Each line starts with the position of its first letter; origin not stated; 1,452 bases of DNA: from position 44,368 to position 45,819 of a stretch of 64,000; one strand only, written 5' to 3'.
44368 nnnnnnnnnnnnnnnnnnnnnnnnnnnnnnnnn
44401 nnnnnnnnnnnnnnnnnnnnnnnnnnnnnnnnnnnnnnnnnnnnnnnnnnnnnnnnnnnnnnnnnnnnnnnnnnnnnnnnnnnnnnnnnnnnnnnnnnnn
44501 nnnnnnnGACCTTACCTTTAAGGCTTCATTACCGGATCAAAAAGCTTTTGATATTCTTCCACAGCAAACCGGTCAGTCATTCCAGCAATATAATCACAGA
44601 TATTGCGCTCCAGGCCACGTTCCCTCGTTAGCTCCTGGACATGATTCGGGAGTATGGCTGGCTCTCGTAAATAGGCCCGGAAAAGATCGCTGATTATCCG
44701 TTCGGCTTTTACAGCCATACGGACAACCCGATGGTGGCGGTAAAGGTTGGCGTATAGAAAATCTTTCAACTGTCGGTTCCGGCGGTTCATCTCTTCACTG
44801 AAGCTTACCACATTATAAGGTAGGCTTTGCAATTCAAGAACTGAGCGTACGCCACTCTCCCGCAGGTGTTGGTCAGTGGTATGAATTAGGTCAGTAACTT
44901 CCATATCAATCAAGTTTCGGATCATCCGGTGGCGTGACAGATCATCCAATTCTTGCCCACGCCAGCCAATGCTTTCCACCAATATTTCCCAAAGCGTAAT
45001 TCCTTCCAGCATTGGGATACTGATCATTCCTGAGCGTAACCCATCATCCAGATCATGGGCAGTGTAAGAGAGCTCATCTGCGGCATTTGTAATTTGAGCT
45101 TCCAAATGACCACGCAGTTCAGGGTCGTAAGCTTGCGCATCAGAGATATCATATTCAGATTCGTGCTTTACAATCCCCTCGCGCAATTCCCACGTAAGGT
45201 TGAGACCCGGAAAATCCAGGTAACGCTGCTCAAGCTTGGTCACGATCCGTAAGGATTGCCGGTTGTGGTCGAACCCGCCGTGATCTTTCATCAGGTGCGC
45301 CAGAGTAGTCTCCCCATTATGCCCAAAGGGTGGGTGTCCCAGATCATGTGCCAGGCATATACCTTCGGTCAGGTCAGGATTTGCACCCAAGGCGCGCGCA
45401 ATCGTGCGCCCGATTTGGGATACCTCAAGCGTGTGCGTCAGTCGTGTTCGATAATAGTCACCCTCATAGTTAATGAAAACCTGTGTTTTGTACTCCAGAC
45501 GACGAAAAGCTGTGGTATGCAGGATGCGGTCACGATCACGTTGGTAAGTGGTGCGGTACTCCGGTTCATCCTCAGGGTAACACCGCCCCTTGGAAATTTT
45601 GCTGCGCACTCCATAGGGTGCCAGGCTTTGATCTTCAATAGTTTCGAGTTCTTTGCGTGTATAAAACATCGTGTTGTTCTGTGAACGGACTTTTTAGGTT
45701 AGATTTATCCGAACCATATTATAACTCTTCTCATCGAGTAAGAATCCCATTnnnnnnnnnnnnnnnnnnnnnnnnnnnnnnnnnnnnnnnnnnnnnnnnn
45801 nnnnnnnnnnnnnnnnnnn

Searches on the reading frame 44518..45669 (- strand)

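Call 12: search_protein_families(library=pfam, proteins=[window:44518-45669:-], max_evalue=0.001)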
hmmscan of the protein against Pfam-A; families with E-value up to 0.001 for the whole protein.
window:44518-45669:- (383 aa): 2 families
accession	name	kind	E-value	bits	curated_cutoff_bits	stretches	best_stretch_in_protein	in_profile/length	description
PF13286.11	HD_assoc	-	3.7e-29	101.5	22.2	1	288-375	1-91/91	Phosphohydrolase-associated domain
PF01966.28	HD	-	4.5e-15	56.4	22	1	76-201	1-114/116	HD domain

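Call 72: search_protein_families(library=ncbifam, proteins=[window:44518-45669:-], max_evalue=0.00001)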
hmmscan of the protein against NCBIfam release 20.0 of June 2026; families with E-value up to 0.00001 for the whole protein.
window:44518-45669:- (383 aa): 11 families
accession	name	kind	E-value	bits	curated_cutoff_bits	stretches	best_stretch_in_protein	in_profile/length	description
NF002326.0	PRK01286.1-1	equivalog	2.4e-144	481.4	390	1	12-378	5-374/379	deoxyguanosinetriphosphate triphosphohydrolase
NF002328.0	PRK01286.1-3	equivalog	1.7e-120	402.7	467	1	11-379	10-399/404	deoxyguanosinetriphosphate triphosphohydrolase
NF002327.0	PRK01286.1-2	equivalog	1.4e-105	353.2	393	1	4-379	4-339/345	deoxyguanosinetriphosphate triphosphohydrolase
TIGR01353.1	dGTP_triPase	subfamily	1.8e-96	324.1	152.35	2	39-178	2-152/389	dGTP triphosphohydrolase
NF002330.0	PRK01286.1-5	equivalog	2.8e-91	306.5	511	1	16-377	2-376/384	deoxyguanosinetriphosphate triphosphohydrolase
NF041026.1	antiphage_dGTPase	exception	1.5e-79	268.1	400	2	33-178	10-165/425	anti-phage deoxyguanosine triphosphatase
NF002329.0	PRK01286.1-4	equivalog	1.4e-78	264.5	494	1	4-379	3-337/342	deoxyguanosinetriphosphate triphosphohydrolase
NF003701.1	PRK05318.1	subfamily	1.7e-68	231.5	383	2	35-176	13-165/426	anti-phage deoxyguanosine triphosphatase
NF002829.0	PRK03007.1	equivalog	3.4e-59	200.8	385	1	27-271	15-285/425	deoxyguanosinetriphosphate triphosphohydrolase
NF002205.0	PRK01096.1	equivalog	2.1e-36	126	439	2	33-169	19-187/444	deoxyguanosinetriphosphate triphosphohydrolase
NF003429.0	PRK04926.1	equivalog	9.4e-32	110.5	405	1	22-127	7-136/500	dGTPase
